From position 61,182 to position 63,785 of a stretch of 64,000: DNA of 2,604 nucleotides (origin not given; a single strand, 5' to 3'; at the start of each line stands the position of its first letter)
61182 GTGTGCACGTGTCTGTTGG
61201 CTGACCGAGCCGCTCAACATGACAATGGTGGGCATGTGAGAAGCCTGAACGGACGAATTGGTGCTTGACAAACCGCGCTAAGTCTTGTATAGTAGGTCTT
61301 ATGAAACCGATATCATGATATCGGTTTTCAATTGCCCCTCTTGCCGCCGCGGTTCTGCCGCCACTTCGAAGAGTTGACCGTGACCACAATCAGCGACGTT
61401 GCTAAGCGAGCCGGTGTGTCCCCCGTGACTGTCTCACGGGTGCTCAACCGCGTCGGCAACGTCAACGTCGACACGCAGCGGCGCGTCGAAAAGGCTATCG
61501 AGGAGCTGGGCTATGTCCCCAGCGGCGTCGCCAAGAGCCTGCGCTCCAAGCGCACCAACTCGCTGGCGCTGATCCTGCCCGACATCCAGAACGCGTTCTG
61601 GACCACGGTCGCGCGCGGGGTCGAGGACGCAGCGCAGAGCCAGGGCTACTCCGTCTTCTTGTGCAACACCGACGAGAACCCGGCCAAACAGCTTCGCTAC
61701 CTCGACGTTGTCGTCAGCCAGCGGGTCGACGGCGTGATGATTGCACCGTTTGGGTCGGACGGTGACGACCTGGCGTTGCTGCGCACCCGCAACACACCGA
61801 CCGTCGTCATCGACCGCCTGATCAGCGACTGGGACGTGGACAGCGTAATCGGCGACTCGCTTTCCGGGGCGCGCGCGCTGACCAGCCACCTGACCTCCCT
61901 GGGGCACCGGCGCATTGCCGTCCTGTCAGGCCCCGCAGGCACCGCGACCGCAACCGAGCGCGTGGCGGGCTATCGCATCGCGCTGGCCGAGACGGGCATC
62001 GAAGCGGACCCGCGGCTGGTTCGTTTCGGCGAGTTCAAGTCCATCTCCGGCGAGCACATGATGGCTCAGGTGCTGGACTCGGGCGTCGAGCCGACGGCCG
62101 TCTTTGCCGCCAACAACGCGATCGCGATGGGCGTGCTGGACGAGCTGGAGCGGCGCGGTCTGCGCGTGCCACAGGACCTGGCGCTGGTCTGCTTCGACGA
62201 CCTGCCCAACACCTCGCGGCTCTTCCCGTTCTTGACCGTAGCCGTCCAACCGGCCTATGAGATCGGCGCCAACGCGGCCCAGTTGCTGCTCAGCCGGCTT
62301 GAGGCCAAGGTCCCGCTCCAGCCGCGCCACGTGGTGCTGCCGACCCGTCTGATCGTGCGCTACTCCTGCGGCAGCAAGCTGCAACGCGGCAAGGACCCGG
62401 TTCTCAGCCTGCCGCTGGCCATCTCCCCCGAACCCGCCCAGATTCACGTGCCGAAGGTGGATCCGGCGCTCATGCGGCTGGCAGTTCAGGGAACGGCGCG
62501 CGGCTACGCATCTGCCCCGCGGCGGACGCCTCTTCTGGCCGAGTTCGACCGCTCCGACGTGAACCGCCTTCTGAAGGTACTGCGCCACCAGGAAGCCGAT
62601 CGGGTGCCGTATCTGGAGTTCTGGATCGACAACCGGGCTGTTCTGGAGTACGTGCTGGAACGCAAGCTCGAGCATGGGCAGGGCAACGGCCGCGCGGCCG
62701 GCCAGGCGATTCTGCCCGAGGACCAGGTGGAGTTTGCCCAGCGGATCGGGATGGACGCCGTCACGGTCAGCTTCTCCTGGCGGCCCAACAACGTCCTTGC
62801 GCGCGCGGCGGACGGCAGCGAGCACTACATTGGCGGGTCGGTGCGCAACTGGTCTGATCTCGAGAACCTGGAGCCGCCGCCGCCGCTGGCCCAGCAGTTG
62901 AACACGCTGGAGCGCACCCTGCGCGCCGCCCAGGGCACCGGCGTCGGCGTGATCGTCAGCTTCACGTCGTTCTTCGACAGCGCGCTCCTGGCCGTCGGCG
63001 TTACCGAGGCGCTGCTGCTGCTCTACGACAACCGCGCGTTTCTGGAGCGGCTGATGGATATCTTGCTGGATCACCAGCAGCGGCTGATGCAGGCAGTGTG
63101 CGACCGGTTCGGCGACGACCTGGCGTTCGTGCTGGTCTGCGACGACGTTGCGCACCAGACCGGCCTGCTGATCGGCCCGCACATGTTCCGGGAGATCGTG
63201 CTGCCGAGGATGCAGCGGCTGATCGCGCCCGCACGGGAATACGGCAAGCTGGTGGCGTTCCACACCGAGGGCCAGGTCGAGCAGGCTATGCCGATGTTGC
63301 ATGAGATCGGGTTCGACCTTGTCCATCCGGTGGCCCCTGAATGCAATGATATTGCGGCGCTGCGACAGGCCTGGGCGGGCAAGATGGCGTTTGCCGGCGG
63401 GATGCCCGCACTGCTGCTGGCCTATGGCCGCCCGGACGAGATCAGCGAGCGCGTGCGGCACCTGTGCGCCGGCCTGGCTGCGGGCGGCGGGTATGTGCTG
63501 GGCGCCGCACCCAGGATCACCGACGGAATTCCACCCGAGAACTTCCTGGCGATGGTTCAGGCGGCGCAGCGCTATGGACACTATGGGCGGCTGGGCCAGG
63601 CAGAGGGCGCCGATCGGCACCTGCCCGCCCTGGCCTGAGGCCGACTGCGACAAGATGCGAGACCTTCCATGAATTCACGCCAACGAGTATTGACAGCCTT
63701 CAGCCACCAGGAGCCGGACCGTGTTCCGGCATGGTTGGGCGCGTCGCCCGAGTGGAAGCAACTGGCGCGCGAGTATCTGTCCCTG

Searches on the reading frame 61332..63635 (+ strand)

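Call 62: search_protein_families(library=pfam, proteins=[window:61332-63635:+], max_evalue=0.01)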
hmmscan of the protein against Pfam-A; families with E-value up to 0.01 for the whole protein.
window:61332-63635:+ (768 aa): 9 families
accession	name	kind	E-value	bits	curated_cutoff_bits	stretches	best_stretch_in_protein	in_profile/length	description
PF00532.27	Peripla_BP_1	-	8.9e-35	120.9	22.2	1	76-323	2-261/281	Periplasmic binding proteins and sugar binding domain of LacI family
PF13377.12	Peripla_BP_3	-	5.2e-33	114.9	26.5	1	185-346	2-167/167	Periplasmic binding protein-like domain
PF01208.23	URO-D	-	3.7e-24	85.8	23.9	1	412-748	5-346/346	Uroporphyrinogen decarboxylase (URO-D)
PF00356.27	LacI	-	8.3e-18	64.4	27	1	19-64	1-46/46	Bacterial regulatory proteins, lacI family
PF13407.12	Peripla_BP_4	-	9.3e-18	65.1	35.1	1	79-324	2-255/258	Periplasmic binding protein domain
PF01381.28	HTH_3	-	0.00088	19.7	23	0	19-54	11-46/55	Helix-turn-helix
PF13545.12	HTH_Crp_2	-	0.0011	19.3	27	0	19-40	24-45/70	Crp-like helix-turn-helix domain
PF13542.12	HTH_Tnp_ISL3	-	0.0012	18.7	27.4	1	13-41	22-50/51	Helix-turn-helix domain of transposase family ISL3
PF13560.12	HTH_31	-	0.0069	17.1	27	0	19-55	16-50/64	Helix-turn-helix domain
